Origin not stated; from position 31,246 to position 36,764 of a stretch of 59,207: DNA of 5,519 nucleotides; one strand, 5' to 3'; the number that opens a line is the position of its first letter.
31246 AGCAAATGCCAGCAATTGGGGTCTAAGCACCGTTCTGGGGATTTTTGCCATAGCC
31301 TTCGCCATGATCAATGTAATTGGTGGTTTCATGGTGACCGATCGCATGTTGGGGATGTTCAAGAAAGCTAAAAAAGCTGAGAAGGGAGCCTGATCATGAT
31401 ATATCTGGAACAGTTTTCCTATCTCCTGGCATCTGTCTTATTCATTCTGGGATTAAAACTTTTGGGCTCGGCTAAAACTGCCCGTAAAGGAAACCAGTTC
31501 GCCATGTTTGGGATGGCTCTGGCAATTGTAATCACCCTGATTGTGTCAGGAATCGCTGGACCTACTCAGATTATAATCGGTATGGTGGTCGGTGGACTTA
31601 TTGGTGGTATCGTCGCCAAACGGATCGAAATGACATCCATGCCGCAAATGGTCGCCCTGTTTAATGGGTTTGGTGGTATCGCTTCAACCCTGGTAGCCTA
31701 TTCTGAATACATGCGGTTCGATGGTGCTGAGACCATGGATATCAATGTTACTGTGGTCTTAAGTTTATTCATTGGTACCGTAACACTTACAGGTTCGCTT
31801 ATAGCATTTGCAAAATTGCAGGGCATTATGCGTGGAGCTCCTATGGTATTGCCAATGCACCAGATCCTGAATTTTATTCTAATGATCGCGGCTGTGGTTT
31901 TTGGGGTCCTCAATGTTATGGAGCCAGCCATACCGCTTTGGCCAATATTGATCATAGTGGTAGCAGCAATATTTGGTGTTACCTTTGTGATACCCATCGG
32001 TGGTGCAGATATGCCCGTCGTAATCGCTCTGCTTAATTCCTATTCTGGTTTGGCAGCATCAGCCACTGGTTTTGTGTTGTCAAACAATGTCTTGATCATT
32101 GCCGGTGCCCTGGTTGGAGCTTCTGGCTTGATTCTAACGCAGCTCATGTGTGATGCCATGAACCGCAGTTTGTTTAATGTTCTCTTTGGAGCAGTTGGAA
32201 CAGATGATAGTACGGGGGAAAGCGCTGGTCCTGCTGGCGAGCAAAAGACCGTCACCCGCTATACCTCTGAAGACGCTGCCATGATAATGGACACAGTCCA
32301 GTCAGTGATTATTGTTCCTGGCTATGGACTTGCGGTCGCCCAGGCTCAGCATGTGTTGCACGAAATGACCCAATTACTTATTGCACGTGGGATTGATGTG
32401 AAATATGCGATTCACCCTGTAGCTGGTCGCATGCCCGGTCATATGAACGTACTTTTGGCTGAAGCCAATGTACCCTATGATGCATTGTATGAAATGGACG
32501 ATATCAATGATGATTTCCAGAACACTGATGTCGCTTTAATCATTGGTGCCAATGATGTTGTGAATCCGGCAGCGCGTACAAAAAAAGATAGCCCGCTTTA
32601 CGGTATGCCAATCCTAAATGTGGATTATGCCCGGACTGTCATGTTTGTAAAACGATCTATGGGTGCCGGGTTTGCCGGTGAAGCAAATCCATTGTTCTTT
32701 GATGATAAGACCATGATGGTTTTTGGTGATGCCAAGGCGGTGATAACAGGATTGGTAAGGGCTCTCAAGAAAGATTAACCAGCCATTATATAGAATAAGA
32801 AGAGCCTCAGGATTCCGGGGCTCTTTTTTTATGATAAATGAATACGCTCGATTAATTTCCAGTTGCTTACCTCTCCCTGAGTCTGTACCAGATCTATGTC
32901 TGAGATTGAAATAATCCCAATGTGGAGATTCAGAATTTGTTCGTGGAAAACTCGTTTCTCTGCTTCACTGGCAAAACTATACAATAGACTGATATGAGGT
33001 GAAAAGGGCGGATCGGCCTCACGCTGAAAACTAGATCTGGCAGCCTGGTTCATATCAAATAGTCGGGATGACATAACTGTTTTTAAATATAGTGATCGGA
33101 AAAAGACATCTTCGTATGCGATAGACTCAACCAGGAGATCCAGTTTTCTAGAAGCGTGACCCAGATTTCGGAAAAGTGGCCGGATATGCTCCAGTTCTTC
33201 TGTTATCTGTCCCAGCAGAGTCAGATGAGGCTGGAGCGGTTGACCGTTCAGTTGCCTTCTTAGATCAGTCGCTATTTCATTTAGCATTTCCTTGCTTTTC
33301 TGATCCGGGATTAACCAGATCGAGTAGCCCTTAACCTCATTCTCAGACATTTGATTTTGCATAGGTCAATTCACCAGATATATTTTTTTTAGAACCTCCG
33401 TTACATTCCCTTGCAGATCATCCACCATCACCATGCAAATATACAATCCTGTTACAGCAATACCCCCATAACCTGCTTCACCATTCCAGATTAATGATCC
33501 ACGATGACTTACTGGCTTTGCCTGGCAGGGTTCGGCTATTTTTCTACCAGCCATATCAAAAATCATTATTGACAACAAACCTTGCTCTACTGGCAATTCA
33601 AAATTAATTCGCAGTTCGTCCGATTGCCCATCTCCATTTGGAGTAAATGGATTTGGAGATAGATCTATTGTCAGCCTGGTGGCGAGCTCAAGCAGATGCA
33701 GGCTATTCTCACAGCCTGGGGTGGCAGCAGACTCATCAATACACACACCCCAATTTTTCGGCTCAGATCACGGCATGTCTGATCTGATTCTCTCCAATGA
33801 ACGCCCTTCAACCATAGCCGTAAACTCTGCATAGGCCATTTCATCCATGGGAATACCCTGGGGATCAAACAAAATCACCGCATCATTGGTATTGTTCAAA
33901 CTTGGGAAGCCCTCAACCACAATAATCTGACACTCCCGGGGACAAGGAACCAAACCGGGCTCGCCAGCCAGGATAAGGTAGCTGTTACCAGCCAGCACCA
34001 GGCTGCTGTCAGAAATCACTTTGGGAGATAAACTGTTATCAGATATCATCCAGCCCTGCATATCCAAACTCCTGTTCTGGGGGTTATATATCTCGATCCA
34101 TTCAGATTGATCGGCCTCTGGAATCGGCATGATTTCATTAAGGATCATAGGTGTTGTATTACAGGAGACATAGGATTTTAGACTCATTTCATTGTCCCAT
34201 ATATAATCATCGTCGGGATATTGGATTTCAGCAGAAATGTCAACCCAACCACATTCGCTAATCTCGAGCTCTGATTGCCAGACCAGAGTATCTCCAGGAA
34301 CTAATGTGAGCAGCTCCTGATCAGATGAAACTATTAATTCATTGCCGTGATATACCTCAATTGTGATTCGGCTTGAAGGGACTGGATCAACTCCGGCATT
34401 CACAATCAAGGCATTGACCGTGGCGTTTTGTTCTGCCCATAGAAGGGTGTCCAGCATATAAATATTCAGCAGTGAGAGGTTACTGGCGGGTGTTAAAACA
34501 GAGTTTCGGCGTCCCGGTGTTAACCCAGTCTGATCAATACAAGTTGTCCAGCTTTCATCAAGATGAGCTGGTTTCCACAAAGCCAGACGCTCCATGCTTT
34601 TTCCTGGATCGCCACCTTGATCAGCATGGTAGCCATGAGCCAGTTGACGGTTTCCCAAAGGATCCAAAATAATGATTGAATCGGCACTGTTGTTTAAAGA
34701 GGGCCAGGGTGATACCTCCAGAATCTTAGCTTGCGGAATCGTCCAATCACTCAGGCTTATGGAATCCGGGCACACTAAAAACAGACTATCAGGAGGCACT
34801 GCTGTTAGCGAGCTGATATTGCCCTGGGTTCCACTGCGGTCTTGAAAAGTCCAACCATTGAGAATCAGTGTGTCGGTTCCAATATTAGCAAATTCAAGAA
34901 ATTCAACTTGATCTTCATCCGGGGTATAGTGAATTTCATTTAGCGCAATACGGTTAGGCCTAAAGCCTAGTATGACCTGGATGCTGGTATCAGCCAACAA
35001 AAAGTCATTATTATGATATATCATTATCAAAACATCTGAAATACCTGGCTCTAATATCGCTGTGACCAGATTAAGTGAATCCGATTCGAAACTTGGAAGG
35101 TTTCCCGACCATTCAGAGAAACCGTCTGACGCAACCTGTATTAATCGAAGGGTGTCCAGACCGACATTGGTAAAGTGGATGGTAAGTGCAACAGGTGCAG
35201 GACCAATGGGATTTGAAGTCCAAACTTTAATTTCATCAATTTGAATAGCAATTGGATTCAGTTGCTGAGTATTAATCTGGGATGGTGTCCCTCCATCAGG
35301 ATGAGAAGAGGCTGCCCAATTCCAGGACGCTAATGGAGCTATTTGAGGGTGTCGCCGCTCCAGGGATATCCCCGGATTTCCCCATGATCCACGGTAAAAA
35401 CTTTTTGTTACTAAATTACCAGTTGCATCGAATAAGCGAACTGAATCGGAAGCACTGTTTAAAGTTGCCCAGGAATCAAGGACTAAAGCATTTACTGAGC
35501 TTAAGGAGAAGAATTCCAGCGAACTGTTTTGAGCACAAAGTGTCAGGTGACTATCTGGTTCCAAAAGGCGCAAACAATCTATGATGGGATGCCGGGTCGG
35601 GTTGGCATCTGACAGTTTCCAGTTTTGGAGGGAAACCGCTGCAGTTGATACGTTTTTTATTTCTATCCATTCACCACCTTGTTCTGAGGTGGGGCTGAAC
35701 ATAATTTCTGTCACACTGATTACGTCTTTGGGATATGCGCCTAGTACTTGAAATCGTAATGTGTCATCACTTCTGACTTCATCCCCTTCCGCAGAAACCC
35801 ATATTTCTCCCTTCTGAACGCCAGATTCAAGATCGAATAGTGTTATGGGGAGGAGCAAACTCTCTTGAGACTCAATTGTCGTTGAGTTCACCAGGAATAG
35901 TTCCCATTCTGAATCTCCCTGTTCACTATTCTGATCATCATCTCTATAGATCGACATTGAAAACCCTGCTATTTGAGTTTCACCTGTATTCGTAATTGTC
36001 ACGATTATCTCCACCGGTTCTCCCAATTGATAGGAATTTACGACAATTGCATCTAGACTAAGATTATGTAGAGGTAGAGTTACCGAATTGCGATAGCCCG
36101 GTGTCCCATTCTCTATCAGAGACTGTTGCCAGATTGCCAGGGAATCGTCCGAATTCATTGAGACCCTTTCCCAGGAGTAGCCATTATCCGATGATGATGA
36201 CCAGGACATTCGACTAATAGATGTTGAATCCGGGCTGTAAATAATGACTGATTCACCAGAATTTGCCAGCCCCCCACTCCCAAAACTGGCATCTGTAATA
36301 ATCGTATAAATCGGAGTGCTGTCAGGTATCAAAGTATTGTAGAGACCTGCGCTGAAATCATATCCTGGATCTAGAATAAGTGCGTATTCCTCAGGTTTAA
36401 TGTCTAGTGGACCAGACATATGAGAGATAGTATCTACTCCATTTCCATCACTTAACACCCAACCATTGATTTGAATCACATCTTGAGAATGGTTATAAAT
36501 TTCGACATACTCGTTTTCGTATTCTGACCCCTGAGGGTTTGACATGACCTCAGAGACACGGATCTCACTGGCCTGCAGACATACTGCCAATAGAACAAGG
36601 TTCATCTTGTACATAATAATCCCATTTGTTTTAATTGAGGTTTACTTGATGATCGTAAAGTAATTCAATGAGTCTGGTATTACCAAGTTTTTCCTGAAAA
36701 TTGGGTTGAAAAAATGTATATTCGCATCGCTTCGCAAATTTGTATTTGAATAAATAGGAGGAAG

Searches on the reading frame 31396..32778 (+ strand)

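Call 65: search_protein_families(library=pfam, proteins=[window:31396-32778:+], max_evalue=0.00001)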
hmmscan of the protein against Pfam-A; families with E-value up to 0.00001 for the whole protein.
window:31396-32778:+ (460 aa): 1 family
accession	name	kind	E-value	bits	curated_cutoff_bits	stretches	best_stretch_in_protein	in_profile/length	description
PF02233.22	PNTB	-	1.3e-186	621.5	31.7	1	6-455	2-455/456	NAD(P) transhydrogenase beta subunit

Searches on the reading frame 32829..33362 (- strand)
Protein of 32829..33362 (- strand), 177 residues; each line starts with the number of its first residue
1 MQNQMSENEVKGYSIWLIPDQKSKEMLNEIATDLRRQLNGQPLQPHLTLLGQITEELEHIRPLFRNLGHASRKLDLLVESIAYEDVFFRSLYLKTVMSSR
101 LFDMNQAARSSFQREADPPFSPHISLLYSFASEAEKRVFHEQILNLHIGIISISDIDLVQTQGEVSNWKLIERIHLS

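Call 65: search_protein_families(library=pfam, proteins=[window:32829-33362:-], max_evalue=0.00001)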
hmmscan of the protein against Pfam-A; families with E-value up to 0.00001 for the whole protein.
window:32829-33362:- (177 aa): 1 family
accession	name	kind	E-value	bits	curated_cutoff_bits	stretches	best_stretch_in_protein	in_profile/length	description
PF07823.17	CPDase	-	5.7e-11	42.9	21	1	12-176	2-199/199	Cyclic phosphodiesterase-like protein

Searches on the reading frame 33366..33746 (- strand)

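Call 66: search_protein_families(library=pfam, proteins=[window:33366-33746:-], max_evalue=0.00001)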
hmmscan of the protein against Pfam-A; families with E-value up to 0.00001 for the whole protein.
window:33366-33746:- (126 aa): 1 family
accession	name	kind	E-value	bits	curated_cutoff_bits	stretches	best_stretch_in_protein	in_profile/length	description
PF13585.12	CHU_C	-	7.5e-06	26.4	27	0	31-108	4-72/86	CHU_C Type IX secretion signal domain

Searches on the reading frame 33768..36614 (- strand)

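Call 66: search_protein_families(library=pfam, proteins=[window:33768-36614:-], max_evalue=0.00001)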
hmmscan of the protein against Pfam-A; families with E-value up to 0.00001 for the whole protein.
window:33768-36614:- (948 aa): 1 family
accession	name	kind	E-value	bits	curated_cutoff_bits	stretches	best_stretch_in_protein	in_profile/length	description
PF00932.25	LTD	-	9.7e-52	174.4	34.3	4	296-404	5-104/109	Lamin Tail Domain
